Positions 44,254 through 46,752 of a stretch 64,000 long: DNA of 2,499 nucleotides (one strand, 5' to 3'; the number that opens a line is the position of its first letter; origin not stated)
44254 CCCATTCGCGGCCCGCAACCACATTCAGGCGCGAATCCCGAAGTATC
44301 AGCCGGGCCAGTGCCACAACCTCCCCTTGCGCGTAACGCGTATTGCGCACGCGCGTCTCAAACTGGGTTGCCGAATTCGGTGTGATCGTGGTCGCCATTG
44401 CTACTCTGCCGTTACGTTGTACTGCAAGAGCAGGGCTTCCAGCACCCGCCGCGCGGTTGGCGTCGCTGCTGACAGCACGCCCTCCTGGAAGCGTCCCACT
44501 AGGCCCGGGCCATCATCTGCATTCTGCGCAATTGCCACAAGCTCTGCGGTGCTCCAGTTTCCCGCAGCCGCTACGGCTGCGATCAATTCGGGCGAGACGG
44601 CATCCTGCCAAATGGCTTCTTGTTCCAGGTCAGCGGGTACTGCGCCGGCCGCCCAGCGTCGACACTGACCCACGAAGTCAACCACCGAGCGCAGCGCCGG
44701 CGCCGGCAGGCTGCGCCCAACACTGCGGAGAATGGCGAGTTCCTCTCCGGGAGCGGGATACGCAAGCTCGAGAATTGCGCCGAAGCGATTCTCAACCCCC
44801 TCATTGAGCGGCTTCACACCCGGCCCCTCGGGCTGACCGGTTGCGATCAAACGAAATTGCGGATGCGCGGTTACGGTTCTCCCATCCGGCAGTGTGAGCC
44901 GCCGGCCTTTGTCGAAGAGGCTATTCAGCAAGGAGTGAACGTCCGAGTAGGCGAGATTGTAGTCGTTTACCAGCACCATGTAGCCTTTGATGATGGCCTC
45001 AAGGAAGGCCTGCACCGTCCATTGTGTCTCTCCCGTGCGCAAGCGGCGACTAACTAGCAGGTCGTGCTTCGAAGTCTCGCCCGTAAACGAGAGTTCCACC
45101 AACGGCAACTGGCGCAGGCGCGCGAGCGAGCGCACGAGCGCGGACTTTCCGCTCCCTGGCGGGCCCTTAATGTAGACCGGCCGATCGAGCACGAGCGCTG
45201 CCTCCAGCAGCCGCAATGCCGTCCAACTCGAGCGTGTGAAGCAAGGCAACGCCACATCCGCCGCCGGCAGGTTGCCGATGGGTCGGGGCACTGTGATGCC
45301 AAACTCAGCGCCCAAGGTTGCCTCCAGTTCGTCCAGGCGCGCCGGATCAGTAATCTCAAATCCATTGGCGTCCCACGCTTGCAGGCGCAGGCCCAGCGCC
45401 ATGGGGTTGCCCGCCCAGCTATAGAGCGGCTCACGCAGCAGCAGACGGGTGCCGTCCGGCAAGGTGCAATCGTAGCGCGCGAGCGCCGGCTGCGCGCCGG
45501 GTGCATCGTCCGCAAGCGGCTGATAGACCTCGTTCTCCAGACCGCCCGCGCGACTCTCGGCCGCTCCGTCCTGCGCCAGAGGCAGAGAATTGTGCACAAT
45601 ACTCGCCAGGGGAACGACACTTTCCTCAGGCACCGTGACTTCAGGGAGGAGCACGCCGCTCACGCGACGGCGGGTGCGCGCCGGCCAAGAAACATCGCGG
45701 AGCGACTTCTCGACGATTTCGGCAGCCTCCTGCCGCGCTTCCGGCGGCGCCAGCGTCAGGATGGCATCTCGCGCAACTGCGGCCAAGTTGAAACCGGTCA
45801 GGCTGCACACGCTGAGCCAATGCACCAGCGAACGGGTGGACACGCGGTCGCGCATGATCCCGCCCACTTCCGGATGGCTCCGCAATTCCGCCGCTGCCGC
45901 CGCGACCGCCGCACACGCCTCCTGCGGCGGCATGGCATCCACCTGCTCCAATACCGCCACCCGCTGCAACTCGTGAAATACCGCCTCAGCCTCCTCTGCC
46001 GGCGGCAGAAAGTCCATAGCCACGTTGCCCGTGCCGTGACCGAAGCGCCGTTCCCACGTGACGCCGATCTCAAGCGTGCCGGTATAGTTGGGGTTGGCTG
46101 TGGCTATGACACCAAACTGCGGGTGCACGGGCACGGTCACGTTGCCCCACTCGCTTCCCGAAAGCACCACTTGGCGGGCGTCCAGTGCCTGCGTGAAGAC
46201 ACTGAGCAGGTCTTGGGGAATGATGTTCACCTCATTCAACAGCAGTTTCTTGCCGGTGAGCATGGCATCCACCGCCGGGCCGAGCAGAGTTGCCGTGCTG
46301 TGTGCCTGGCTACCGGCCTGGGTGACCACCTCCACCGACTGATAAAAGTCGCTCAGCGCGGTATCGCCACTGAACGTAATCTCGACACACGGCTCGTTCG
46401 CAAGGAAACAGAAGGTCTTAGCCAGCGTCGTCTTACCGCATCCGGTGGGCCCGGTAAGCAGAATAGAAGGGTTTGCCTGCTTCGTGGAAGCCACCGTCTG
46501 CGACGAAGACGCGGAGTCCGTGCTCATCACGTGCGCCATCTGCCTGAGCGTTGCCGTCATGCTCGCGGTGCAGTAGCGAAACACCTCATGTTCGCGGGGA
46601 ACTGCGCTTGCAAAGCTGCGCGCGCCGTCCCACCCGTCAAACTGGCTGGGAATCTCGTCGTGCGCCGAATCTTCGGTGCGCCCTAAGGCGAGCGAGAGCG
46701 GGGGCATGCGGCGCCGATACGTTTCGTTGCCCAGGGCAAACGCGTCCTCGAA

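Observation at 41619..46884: Three-gene operon: tandem AAA_5 ATPase, CobT/NorD-like acidic-linker VWA protein, and a polytopic membrane protein of unknown function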

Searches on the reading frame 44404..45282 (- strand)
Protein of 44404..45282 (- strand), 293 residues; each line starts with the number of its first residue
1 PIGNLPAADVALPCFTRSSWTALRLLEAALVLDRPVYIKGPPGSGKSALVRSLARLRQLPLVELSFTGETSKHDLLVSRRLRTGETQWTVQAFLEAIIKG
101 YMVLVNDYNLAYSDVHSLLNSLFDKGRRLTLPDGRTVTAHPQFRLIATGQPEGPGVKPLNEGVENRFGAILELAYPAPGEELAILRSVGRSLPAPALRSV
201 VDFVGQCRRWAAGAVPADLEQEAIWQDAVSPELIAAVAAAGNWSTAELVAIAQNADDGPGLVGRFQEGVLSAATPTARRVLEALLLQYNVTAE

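Call 26: search_solved_structures(query=window:44404-45282:-, max_evalue=0.01, show_alignments=3)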
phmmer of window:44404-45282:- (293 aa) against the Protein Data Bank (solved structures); distinct sequences matched with E-value up to 0.01: 31.
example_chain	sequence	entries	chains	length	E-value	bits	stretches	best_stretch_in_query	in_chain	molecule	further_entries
6i27_A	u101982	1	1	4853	2.1e-55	191.3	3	26-194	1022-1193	Midasin,Midasin,Midasin,Midasin,Midasin,Midasin,Midasin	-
6i26_A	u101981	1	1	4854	2.1e-55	191.3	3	26-194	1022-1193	Midasin,Midasin,Midasin,Midasin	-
6hyp_A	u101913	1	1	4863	2.1e-55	191.3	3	26-194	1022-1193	Midasin,Midasin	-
5jcs_s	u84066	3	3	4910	2.3e-55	191.2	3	26-194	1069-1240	Midasin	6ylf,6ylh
6or5_A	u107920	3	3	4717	8.7e-52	179.4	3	20-171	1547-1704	Midasin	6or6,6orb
9qh4_A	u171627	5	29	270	2e-14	56.8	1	23-186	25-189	Protein NorQ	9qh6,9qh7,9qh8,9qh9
5c3c_A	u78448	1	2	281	7.8e-11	45.1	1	22-185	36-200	CbbQ/NirQ/NorQ domain protein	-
6l1q_C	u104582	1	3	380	4.1e-10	42.7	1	22-197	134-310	CbbQ protein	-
9qhd_A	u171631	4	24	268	6e-10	42.2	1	26-202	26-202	Nitric oxide reductase NorQ protein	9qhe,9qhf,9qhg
9ujv_A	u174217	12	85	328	8.9e-07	31.8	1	21-155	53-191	Cobaltochelatase subunit CobS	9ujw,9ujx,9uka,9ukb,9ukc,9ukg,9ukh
9udk_A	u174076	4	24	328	1.4e-06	31.1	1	21-155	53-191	Cobaltochelatase subunit CobS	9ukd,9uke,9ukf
3j67_A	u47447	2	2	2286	3e-06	30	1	33-183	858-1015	Dynein motor domain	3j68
5vh9_A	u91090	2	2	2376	3.3e-06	29.9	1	33-183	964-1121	Dynein heavy chain, cytoplasmic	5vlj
3qmz_A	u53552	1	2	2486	3.7e-06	29.7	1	33-183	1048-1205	Cytoplasmic dynein heavy chain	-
4w8f_A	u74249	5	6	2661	4.4e-06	29.5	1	33-183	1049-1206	Dynein heavy chain lysozyme chimera | Chimera protein of Dynein and Endolysin | Fusion protein of Dynein and Endolysin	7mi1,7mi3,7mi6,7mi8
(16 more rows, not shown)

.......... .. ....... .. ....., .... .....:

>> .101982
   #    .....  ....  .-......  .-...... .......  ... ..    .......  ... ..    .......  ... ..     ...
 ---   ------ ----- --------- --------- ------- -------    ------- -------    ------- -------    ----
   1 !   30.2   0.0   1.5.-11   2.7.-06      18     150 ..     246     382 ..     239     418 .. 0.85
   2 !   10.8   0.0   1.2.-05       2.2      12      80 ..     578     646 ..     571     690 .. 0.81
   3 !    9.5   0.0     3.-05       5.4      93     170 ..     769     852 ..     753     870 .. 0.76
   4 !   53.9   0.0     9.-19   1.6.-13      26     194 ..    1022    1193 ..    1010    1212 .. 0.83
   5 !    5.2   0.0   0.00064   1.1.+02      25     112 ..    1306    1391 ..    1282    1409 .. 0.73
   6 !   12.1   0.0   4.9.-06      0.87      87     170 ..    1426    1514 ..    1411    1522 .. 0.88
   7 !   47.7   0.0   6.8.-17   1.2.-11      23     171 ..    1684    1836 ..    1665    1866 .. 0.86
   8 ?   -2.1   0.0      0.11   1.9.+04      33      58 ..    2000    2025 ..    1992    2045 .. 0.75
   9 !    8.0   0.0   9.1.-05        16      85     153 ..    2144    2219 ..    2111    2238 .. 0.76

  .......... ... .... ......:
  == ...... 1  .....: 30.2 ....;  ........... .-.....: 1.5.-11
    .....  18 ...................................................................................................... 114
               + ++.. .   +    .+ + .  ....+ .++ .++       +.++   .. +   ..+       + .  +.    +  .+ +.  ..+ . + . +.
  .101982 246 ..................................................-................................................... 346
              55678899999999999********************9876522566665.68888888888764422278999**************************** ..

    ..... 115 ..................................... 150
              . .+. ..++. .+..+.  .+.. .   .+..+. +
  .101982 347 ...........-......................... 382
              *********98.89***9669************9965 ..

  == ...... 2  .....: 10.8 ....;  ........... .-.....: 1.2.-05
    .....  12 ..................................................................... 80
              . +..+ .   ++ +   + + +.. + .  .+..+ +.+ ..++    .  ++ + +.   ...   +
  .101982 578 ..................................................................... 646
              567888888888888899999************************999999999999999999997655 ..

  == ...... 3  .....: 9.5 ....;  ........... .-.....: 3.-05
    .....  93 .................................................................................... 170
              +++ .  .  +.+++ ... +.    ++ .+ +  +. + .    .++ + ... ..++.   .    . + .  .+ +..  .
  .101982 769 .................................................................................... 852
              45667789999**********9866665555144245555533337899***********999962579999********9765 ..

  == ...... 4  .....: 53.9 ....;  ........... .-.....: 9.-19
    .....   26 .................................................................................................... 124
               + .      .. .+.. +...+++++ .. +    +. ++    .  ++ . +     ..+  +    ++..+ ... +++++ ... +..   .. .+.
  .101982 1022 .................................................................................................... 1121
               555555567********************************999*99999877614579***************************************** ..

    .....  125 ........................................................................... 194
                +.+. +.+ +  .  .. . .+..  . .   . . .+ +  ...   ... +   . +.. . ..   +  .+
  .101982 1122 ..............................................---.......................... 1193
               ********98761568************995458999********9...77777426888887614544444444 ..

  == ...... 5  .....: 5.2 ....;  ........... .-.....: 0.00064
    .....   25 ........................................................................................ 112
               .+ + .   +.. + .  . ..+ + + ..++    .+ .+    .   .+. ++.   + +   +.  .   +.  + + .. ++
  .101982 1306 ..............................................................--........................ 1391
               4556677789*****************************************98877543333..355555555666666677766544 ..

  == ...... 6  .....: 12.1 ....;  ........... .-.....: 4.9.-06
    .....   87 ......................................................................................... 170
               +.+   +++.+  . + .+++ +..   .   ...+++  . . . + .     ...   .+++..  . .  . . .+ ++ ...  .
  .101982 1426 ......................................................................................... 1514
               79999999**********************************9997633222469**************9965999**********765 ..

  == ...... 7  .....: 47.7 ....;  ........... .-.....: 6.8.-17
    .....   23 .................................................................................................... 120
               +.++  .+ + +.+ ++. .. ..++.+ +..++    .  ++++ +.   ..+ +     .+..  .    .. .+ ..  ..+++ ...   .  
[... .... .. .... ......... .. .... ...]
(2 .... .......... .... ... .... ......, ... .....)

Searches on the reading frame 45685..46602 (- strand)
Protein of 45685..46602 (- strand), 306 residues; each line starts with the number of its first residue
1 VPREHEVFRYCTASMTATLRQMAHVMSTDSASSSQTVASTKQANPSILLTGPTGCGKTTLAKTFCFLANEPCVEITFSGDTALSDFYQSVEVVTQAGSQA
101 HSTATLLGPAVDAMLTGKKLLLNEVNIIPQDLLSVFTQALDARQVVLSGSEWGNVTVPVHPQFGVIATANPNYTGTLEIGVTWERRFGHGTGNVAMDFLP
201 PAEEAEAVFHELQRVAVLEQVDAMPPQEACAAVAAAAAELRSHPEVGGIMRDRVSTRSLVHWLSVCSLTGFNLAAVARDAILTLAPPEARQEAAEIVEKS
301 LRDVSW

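Call 25: search_solved_structures(query=window:45685-46602:-, max_evalue=0.01, show_alignments=3)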
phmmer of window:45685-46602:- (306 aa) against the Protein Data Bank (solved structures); distinct sequences matched with E-value up to 0.01: 18.
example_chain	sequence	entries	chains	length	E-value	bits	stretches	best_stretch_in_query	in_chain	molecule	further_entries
6or5_A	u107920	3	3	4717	1.9e-31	113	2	34-177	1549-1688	Midasin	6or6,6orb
6i27_A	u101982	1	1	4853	2.1e-29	106.3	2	17-177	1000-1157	Midasin,Midasin,Midasin,Midasin,Midasin,Midasin,Midasin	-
6i26_A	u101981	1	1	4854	2.1e-29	106.3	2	17-177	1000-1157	Midasin,Midasin,Midasin,Midasin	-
6hyp_A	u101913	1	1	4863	2.1e-29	106.3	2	17-177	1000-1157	Midasin,Midasin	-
5jcs_s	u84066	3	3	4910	2.3e-29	106.2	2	17-177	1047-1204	Midasin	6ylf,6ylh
5c3c_A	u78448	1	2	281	3.5e-09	40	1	43-212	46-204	CbbQ/NirQ/NorQ domain protein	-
9qh4_A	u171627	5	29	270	4.8e-05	26.4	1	45-211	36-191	Protein NorQ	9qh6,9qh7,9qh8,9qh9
7swl_A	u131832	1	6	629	7e-05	25.8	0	45-114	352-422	Rix7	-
6mat_A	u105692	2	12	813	0.00013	25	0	45-114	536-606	Rix7 mutant | Rix7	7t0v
7t3i_A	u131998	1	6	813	0.00013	25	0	45-114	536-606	Rix7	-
9qhd_A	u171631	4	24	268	0.00032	23.7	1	34-273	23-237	Nitric oxide reductase NorQ protein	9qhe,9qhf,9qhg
6l1q_C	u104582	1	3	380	0.00042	23.3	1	46-260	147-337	CbbQ protein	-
9bji_A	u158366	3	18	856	0.00092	22.2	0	46-115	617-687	Nuclear valosin-containing protein-like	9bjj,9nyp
9y6s_6z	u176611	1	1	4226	0.00095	22.1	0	34-109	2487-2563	Dynein heavy chain, putative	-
9lgo_F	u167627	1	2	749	0.002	21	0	46-141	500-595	ATPase family gene 2 protein homolog B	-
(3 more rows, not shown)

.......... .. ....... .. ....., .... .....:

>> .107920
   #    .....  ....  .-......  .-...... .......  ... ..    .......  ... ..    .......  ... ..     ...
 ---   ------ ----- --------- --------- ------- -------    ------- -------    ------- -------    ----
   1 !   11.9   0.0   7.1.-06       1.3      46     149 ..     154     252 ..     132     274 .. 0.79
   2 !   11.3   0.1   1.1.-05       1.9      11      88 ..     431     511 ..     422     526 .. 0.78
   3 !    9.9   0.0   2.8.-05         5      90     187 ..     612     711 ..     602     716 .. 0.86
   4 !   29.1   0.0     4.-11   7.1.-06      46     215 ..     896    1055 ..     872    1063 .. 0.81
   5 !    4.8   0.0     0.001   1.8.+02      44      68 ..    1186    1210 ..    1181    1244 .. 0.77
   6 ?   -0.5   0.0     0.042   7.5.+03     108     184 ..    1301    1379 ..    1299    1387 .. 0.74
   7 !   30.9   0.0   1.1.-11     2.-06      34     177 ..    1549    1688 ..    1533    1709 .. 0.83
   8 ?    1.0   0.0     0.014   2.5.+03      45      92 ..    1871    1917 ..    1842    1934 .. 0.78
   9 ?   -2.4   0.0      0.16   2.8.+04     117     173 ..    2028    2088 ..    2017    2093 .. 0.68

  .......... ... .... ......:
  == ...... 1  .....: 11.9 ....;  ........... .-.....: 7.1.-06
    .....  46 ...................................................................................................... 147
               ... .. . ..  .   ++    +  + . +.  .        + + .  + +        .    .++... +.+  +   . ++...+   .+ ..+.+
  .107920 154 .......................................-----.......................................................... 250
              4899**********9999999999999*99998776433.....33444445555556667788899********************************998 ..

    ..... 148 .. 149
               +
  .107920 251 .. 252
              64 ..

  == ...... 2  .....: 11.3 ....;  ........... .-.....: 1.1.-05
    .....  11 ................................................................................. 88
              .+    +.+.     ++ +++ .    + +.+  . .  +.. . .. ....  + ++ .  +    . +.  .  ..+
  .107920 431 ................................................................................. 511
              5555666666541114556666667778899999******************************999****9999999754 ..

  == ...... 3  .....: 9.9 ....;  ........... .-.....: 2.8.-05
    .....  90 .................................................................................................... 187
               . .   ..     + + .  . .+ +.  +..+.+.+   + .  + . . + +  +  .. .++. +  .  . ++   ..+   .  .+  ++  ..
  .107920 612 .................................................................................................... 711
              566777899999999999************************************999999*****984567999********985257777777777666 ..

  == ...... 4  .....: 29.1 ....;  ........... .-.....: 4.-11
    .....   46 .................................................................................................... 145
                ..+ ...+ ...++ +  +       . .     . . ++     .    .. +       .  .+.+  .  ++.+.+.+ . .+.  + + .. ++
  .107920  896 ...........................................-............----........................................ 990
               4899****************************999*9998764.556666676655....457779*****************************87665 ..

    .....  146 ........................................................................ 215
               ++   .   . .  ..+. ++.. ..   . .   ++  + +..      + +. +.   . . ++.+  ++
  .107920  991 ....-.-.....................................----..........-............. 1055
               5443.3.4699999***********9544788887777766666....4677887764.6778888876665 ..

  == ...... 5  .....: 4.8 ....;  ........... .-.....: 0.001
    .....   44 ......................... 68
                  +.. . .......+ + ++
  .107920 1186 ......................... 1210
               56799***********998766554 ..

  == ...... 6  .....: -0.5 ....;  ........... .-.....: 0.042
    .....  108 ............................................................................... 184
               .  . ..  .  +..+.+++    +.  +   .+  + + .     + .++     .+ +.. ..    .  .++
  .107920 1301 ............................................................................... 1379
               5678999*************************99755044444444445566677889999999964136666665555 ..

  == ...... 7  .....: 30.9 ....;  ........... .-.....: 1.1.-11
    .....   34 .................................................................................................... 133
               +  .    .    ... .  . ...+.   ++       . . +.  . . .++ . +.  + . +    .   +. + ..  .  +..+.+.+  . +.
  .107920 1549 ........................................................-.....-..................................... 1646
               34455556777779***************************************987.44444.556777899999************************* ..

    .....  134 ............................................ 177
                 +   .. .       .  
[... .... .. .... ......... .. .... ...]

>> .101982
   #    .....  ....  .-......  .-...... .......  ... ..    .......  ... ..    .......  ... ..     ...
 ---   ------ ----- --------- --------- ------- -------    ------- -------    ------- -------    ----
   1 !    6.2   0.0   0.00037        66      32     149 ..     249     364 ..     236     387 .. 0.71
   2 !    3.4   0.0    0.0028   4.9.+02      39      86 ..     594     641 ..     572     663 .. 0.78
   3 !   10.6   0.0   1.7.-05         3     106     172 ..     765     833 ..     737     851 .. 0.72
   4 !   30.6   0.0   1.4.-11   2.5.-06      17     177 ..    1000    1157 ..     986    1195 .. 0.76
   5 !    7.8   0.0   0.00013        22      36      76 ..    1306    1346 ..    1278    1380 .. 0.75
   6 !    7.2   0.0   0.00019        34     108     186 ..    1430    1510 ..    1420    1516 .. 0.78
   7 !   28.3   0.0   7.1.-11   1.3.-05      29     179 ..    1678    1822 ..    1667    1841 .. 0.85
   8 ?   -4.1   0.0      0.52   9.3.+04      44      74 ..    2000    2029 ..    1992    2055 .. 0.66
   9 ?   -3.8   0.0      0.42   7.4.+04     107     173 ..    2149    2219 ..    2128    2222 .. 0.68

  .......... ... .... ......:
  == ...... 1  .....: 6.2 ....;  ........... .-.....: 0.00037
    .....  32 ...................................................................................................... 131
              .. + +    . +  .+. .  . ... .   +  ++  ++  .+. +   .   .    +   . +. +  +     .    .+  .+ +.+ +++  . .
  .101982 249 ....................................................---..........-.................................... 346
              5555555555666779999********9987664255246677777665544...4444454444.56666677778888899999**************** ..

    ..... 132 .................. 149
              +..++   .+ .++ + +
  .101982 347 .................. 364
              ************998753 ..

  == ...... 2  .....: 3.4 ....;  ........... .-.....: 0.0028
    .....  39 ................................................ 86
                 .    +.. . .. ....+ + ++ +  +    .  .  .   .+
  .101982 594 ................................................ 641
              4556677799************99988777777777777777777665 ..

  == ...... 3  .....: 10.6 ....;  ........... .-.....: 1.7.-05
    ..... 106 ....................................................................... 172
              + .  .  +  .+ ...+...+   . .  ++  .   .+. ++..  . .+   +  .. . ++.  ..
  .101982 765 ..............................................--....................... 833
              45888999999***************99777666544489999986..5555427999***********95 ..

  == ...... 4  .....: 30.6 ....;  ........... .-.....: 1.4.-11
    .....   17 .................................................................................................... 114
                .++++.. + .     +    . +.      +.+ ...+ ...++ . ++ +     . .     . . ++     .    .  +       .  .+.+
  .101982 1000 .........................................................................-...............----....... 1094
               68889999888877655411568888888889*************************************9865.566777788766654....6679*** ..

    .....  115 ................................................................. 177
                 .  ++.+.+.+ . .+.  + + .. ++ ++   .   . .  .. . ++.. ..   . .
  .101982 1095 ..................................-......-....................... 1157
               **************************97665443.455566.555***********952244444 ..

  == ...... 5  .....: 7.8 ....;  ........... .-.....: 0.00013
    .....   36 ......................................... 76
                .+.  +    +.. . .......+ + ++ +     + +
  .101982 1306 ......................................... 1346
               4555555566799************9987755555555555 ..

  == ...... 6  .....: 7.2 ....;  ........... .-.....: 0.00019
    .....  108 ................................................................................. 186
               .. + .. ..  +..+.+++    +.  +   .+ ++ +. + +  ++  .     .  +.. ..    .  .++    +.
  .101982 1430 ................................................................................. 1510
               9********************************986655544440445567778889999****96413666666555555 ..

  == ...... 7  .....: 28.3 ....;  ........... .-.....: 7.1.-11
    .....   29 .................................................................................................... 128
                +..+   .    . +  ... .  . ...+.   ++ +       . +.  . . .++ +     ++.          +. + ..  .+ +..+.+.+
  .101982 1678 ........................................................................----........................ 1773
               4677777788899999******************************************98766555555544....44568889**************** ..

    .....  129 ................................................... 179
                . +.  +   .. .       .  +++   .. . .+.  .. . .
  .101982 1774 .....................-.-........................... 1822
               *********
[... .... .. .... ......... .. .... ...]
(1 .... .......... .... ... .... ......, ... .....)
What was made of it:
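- On Midasin: Per-module scores of 30-54 bits match those to NorQ and CbbQ (calls 25, 26).
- Checked: In HMMER alignments these residues sit on the D-E of midasin Walker B motifs (calls 25, 26).
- Walker B Asn aligns to the Asp of midasin modules (calls 25, 26). Per-module scores (30-54 bits) equal those to single-module NorQ (57) and CbbQ (40-45) (calls 25, 26).
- Tried and rejected: Searching each module alone showed the midasin score is a sum over several of its modules, and per-module scores are the same as to NorQ and CbbQ (calls 25, 26).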
